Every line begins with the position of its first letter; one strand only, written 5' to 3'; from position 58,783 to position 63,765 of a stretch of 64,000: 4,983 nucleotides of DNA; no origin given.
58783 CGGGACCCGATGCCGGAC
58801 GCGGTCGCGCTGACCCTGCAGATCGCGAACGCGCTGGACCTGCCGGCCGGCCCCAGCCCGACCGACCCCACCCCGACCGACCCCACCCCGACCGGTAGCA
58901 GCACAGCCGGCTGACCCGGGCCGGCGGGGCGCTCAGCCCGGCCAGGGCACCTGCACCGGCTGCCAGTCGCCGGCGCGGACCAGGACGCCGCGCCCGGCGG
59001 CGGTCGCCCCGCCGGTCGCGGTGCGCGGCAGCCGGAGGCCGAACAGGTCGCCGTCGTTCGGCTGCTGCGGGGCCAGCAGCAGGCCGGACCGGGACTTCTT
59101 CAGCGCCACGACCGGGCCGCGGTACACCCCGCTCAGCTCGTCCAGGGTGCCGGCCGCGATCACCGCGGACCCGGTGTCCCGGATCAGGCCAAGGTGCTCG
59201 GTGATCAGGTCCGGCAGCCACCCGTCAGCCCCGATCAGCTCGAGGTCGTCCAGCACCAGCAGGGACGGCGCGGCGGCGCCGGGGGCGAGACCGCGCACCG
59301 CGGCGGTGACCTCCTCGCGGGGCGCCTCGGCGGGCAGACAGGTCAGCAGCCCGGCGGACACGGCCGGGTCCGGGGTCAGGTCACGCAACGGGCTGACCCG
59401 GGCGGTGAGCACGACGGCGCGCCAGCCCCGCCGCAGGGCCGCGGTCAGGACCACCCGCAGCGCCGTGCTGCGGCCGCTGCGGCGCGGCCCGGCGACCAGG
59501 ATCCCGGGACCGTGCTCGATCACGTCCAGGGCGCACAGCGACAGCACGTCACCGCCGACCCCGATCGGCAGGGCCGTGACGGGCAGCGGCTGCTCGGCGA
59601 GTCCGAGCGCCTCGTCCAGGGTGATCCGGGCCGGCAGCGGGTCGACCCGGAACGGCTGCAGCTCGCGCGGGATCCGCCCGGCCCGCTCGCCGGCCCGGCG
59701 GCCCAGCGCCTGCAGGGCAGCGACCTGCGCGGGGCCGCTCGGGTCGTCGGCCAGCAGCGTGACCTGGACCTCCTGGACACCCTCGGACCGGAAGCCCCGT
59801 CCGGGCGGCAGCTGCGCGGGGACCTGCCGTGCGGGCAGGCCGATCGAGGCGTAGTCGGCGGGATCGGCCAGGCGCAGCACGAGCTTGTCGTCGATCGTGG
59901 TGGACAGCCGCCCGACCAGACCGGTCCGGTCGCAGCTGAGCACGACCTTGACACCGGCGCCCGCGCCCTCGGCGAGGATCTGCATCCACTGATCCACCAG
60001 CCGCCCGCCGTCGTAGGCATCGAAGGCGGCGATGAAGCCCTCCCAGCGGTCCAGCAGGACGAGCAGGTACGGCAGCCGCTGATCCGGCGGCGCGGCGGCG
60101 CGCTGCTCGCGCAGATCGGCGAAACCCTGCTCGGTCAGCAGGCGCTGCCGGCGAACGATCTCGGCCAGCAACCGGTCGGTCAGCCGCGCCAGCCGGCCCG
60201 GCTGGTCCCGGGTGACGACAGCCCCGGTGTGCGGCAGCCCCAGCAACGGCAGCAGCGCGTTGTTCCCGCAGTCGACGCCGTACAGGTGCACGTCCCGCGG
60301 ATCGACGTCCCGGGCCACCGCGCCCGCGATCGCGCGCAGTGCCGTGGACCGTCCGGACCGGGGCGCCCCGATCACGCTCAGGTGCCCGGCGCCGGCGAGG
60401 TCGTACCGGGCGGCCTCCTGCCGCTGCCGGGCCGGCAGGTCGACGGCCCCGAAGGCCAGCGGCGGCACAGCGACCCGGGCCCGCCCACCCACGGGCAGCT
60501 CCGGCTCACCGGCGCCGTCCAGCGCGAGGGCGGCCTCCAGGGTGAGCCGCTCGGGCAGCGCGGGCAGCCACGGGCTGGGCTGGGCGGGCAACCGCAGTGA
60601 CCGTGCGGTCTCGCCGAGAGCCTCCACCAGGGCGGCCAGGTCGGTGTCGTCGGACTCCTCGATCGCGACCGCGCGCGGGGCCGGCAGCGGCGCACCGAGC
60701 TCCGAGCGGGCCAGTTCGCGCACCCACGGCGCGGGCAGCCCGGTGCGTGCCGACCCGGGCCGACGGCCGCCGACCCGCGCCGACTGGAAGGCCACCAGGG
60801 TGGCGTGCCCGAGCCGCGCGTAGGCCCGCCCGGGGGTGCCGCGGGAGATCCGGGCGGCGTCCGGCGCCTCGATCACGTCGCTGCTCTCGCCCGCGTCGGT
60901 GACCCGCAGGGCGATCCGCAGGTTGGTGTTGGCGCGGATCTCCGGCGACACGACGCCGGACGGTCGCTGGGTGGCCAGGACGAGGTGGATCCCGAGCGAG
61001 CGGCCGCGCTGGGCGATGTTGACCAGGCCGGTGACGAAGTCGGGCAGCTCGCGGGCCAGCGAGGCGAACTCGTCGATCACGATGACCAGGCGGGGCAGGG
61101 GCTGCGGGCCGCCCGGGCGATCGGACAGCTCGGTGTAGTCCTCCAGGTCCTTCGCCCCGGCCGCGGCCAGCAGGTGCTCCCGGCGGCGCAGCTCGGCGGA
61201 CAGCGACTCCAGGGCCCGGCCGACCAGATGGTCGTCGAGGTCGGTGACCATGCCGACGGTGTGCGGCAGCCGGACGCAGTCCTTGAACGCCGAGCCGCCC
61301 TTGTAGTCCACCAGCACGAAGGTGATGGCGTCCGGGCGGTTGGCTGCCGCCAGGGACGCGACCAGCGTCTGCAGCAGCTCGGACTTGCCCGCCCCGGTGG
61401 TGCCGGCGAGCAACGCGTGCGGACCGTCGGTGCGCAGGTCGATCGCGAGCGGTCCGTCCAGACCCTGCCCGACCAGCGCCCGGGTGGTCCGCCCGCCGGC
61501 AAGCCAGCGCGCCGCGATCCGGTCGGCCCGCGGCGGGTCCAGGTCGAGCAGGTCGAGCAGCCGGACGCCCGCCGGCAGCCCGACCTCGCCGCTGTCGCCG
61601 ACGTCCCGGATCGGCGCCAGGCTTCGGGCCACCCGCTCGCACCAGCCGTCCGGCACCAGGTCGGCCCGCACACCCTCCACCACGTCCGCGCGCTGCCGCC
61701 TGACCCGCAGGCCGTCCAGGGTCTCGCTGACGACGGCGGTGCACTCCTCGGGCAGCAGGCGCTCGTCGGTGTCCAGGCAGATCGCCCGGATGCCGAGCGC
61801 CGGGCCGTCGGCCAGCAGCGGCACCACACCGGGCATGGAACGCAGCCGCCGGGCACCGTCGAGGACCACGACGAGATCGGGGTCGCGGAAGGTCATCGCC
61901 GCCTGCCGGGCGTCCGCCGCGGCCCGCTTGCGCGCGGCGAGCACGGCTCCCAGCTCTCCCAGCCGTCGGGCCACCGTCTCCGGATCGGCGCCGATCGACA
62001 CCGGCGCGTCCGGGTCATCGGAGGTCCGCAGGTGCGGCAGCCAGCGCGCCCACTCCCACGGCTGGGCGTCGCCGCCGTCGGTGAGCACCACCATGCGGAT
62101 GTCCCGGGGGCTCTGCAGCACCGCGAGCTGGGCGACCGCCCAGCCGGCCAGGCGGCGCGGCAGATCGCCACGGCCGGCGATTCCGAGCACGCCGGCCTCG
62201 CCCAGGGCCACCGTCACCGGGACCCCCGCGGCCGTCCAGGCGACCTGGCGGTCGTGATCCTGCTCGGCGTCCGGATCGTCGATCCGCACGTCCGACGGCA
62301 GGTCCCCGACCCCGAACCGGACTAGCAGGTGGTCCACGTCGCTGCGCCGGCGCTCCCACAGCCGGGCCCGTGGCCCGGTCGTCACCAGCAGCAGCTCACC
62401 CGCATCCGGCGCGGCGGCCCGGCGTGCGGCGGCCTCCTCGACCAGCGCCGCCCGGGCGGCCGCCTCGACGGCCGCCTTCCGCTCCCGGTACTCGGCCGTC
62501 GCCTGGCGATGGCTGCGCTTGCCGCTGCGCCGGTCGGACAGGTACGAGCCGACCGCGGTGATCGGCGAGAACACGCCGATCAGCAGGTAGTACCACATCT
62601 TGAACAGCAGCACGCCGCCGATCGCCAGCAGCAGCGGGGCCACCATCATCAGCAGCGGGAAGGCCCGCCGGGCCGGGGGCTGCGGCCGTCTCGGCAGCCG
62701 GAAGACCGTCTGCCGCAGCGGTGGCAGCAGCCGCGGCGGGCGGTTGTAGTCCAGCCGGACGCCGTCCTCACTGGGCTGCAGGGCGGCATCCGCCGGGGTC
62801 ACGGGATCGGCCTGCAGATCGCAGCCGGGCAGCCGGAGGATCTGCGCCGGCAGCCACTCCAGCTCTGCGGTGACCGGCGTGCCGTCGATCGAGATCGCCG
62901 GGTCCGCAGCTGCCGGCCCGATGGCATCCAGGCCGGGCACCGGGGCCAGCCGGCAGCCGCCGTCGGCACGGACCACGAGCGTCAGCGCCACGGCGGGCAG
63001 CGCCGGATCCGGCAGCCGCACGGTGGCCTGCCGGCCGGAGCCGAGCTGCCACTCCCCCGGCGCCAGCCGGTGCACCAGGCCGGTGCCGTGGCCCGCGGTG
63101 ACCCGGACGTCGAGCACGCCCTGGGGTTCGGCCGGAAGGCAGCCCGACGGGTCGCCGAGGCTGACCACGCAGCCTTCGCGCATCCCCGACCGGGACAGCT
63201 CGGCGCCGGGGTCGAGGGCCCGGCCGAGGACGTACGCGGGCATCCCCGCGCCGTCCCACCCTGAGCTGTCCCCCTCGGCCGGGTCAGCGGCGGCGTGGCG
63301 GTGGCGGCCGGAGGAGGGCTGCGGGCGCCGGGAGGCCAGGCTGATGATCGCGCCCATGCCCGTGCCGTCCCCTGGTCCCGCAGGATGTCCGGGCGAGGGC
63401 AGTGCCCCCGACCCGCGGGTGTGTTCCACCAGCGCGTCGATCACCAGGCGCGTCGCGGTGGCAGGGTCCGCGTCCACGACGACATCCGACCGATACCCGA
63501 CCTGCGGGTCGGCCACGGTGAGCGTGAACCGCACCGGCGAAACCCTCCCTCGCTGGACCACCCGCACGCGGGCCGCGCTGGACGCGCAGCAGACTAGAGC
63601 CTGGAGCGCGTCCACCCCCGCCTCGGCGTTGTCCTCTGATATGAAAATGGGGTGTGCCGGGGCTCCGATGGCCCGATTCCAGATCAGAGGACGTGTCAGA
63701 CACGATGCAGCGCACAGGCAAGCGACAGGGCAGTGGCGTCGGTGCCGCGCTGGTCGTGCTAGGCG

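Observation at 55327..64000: Type VII secretion-like module (EssC-type ATPase plus WXG100) with a large unknown protein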

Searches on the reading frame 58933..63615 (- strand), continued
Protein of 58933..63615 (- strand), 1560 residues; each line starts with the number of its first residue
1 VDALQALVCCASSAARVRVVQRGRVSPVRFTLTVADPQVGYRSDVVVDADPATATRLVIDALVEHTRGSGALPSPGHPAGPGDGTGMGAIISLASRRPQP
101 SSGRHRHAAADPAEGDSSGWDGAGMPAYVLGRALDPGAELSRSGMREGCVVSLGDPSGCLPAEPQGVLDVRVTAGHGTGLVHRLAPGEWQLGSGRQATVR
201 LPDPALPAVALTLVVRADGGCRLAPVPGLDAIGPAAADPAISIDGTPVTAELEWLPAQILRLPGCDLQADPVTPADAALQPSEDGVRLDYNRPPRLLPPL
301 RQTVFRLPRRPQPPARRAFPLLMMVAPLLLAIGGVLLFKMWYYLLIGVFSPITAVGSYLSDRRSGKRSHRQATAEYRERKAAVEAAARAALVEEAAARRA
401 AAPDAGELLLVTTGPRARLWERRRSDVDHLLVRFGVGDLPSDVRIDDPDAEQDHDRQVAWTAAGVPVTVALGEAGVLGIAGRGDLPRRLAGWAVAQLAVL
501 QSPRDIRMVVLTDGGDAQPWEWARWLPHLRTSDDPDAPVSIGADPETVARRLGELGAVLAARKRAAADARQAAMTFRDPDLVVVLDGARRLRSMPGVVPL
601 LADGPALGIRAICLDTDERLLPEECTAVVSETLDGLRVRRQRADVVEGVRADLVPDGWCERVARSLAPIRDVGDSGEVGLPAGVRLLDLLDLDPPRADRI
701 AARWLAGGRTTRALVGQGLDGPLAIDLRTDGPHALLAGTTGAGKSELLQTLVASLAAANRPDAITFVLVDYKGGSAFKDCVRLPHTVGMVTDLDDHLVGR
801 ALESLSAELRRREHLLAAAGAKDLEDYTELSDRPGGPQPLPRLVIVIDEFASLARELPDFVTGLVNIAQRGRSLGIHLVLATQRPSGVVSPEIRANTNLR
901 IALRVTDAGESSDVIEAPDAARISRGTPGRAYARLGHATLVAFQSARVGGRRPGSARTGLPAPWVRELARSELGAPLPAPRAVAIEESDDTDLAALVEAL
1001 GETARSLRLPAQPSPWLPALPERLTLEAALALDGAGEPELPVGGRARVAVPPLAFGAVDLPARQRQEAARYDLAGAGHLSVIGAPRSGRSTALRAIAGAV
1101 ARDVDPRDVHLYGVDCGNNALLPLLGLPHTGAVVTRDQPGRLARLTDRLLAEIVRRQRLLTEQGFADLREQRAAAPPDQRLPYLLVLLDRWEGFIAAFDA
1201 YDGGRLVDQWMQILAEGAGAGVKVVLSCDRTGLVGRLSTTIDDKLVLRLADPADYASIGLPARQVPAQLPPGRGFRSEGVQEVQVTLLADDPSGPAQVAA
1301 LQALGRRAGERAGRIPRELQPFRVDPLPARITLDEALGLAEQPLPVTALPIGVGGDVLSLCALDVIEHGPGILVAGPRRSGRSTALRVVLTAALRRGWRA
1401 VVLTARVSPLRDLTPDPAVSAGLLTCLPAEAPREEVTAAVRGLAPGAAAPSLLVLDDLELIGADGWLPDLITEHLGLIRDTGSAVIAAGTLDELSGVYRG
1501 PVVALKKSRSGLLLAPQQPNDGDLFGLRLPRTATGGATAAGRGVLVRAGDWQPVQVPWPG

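Call 93: search_protein_families(library=pfam, alignment_id=A8, max_evalue=0.0001)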
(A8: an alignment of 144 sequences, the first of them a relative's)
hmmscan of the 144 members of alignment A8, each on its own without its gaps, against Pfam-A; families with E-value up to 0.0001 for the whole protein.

A. member 1, L002:18028-19053:- (341 aa): 0 families

B. families by the number of members that match (of 144 scanned): 145 families (the first 25 are shown)
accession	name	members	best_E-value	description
PF02518.31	HATPase_c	5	6.9e-28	Histidine kinase-, DNA gyrase B-, and HSP90-like ATPase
PF00652.28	Ricin_B_lectin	4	5.7e-30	Ricin-type beta-trefoil lectin domain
PF14200.12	RicinB_lectin_2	4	3.7e-23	Ricin-type beta-trefoil lectin domain-like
PF00583.31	Acetyltransf_1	4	8.7e-15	Acetyltransferase (GNAT) family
PF13508.13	Acetyltransf_7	4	3.5e-08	Acetyltransferase (GNAT) domain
PF01266.30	DAO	3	6.3e-56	FAD dependent oxidoreductase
PF13185.12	GAF_2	3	9.7e-29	GAF domain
PF00072.30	Response_reg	3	1.6e-27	Response regulator receiver domain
PF04542.20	Sigma70_r2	3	1e-22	Sigma-70 region 2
PF01590.32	GAF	3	1.8e-21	GAF domain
PF00440.29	TetR_N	3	7.9e-12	Bacterial regulatory proteins, tetR family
PF07730.19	HisKA_3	3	1.3e-11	Histidine kinase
PF01571.26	GCV_T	2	8.6e-77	Aminomethyltransferase folate-binding domain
PF12811.12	BaxI_1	2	9.5e-76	Bax inhibitor 1 like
PF00496.27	SBP_bac_5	2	1.1e-72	Bacterial extracellular solute-binding proteins, family 5 Middle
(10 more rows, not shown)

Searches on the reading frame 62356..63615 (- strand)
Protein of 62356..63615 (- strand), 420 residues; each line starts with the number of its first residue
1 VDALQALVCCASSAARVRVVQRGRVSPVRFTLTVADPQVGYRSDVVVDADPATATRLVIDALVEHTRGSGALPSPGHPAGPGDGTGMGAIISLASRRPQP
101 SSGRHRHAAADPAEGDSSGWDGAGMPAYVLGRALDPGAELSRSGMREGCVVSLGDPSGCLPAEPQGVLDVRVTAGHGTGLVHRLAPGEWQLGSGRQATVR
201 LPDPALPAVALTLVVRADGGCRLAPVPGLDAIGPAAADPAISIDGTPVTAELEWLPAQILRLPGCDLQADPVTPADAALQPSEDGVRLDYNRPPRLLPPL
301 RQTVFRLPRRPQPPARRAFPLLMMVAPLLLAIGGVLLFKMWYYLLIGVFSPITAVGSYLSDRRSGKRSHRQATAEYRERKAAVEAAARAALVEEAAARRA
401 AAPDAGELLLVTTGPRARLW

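Call 40: find_homologous_proteins(query=window:62356-63615:-, max_evalue=0.001)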
Query window:62356-63615:- (420 aa): 9 proteins with E <= 0.001 among 8000 candidates.
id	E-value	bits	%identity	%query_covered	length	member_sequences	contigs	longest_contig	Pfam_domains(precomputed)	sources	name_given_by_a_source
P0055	1.3e-64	237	39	92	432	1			-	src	-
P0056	4.6e-60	222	45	67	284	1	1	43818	-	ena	-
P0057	8.1e-54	201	41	73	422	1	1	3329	-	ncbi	ncbi:cell division protein FtsK, partial [Streptomyces sp. NPDC059956]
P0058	1.9e-48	184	38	90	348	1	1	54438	-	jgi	jgi:S-DNA-T family DNA segregation ATPase FtsK/SpoIIIE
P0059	2.1e-45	174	40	70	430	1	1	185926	-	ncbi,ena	-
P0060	2.0e-34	138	42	47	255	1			PF16697.11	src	-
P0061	1.2e-12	66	31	60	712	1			PF00498.32,PF16697.11,PF01580.25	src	-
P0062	4.6e-11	61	36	23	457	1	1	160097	PF00498.32,PF16697.11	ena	-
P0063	1.1e-4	40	37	26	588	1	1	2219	PF00498.32,PF16697.11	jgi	jgi:S-DNA-T family DNA segregation ATPase FtsK/SpoIIIE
